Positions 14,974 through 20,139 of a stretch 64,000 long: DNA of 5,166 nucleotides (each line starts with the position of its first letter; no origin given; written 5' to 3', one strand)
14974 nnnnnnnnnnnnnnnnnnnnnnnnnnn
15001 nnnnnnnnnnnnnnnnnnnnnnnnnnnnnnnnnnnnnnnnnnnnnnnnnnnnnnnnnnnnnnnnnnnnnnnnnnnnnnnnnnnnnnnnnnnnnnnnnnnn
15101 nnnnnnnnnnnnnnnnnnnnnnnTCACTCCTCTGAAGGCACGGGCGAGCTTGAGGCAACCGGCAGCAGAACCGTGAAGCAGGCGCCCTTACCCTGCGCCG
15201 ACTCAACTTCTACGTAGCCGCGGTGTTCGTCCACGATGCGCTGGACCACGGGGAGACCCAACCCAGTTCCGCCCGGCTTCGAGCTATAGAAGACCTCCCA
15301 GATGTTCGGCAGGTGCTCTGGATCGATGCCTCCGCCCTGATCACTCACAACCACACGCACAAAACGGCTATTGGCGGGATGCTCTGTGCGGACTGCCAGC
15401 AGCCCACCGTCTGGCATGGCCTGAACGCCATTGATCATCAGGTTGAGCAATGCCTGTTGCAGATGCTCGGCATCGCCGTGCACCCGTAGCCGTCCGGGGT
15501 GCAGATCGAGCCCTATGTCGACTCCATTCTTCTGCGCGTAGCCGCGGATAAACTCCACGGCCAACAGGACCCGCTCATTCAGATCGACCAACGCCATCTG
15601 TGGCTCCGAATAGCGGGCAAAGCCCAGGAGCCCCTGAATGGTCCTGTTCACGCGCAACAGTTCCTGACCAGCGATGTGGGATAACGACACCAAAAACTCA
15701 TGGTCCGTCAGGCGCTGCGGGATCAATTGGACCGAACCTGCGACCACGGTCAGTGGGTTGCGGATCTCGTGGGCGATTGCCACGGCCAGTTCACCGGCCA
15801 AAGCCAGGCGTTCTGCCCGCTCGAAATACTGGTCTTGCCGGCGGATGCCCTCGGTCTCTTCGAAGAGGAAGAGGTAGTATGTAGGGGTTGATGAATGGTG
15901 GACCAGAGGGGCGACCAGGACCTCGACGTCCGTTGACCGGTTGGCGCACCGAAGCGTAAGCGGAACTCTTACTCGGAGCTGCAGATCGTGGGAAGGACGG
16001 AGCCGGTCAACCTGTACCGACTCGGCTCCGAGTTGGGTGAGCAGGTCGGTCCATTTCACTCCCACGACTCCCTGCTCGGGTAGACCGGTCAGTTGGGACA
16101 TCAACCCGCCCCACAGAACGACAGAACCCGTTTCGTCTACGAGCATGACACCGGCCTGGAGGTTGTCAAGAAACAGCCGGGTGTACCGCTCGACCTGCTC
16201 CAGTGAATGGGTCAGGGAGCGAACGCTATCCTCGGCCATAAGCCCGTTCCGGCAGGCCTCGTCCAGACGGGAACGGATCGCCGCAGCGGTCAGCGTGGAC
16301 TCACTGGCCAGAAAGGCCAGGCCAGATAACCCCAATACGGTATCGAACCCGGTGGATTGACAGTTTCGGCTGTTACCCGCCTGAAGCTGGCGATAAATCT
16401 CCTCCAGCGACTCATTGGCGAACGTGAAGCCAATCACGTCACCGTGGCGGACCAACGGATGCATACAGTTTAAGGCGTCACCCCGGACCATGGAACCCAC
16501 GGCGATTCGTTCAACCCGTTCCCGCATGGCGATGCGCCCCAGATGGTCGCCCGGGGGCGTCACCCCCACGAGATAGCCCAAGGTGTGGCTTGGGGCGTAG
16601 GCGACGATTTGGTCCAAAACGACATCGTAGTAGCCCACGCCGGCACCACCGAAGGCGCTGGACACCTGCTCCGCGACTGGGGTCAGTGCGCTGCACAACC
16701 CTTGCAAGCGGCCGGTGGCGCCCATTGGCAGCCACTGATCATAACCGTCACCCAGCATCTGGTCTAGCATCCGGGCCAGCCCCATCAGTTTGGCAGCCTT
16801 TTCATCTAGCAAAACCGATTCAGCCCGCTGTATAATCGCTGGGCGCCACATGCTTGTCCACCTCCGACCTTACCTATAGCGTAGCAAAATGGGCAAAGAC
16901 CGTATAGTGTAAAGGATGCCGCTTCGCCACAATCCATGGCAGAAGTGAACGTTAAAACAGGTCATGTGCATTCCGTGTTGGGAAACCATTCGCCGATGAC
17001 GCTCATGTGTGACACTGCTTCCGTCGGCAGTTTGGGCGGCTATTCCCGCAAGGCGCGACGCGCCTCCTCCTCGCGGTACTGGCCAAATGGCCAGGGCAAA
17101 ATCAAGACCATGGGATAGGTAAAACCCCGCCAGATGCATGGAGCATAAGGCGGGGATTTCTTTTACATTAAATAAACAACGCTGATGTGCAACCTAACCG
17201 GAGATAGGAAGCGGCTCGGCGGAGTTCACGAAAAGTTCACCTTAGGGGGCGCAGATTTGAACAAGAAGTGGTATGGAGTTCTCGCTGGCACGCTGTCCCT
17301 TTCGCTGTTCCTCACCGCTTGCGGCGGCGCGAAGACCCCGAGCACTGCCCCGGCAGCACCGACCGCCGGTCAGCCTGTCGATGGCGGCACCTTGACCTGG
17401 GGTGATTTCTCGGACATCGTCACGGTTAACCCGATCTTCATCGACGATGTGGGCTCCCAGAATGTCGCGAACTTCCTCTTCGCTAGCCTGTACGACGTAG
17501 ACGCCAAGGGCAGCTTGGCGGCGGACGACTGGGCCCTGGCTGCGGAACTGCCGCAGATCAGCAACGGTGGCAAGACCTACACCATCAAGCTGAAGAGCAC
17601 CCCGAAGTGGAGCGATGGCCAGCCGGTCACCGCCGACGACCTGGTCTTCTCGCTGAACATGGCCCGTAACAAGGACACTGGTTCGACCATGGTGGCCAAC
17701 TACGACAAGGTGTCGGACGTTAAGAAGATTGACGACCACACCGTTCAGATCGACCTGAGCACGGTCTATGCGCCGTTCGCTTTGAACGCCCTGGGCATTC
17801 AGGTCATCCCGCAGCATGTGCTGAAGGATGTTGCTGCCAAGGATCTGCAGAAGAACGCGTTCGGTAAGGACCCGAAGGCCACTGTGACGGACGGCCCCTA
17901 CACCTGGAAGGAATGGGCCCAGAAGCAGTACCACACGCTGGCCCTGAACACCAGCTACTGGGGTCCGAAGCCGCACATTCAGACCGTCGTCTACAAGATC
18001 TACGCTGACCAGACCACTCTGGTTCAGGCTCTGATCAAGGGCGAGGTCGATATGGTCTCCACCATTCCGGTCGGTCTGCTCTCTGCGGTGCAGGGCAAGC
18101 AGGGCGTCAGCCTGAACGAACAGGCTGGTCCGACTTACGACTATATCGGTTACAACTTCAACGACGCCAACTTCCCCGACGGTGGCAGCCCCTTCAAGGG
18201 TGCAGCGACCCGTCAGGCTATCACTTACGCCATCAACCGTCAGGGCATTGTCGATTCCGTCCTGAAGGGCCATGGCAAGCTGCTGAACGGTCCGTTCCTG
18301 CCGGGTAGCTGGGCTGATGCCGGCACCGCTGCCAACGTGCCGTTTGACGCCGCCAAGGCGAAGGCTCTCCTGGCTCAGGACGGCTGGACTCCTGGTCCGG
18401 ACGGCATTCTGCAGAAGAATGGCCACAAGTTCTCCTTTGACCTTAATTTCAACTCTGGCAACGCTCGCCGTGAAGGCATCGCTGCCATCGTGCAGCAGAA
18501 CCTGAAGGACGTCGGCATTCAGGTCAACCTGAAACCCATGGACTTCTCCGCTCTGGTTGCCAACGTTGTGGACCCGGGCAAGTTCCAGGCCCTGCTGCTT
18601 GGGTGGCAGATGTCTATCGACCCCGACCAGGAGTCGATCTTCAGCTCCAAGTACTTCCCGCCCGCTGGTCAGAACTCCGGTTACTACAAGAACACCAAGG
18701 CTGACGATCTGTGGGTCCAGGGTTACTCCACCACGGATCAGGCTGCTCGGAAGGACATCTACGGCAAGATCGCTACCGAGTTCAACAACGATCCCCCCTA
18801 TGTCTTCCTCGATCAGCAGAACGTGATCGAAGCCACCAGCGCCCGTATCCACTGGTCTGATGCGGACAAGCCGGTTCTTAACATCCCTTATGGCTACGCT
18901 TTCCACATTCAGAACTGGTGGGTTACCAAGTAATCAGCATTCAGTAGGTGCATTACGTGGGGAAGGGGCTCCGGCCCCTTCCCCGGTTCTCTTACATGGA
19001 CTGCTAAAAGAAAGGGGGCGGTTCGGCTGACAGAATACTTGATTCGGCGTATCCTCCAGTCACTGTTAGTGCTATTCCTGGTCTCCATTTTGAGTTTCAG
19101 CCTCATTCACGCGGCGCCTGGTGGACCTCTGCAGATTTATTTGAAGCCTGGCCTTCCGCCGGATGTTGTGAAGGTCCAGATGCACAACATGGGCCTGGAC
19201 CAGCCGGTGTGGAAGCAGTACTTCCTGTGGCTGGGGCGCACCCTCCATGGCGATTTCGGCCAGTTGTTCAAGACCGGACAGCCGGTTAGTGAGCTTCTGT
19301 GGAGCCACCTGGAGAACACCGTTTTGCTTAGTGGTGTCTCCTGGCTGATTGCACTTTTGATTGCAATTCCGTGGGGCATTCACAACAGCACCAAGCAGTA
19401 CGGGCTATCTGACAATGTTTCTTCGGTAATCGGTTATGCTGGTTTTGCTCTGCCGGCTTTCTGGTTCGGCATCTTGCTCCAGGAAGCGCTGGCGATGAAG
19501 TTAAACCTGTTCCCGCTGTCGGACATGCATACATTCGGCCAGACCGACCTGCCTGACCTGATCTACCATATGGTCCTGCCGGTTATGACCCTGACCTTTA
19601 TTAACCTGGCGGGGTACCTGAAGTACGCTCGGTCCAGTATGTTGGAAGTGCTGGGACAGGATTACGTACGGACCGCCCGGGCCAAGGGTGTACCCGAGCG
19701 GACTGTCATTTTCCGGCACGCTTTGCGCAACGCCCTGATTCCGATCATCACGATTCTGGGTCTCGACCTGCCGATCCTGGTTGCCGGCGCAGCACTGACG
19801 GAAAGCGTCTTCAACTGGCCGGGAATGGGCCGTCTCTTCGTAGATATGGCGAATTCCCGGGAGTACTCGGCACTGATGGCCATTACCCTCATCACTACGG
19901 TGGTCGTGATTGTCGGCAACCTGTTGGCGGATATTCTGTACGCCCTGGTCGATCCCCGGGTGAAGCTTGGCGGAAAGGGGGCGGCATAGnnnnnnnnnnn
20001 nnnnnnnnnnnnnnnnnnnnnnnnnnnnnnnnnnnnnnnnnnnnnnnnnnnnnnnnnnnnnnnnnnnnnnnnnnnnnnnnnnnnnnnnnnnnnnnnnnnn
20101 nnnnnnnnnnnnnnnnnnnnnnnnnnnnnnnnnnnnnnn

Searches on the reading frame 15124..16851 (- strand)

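Call 48: search_protein_families(library=pfam, proteins=[window:15124-16851:-], max_evalue=0.0001)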
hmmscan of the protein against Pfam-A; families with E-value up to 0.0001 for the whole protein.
window:15124-16851:- (575 aa): 3 families
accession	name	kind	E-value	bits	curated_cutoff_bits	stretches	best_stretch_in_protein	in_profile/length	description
PF02518.31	HATPase_c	-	1.5e-23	83.8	26.4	1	459-566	1-110/111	Histidine kinase-, DNA gyrase B-, and HSP90-like ATPase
PF00989.32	PAS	-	3.6e-07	30.6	22.6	1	225-330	4-110/113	PAS fold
PF00512.31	HisKA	-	6.2e-07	29.8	26.9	1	355-414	5-63/66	His Kinase A (phospho-acceptor) domain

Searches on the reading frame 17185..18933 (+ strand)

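Call 48: search_protein_families(library=pfam, proteins=[window:17185-18933:+], max_evalue=0.0001)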
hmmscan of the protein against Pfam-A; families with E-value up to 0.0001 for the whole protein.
window:17185-18933:+ (582 aa): 1 family
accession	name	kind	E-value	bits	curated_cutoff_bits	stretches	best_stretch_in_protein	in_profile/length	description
PF00496.27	SBP_bac_5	-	8.3e-84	282.2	32.4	1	117-487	5-358/368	Bacterial extracellular solute-binding proteins, family 5 Middle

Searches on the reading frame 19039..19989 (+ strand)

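Call 48: search_protein_families(library=pfam, proteins=[window:19039-19989:+], max_evalue=0.0001)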
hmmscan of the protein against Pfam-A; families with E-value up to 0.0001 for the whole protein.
window:19039-19989:+ (316 aa): 2 families
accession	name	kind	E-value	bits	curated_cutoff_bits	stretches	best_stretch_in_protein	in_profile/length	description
PF00528.27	BPD_transp_1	-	4.5e-40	137.8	26.4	1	111-309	3-183/184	Binding-protein-dependent transport system inner membrane component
PF19300.4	BPD_transp_1_N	-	1.4e-10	41.8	23.8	1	1-71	5-75/114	Binding-prot-dependent transport system membrane comp, N-term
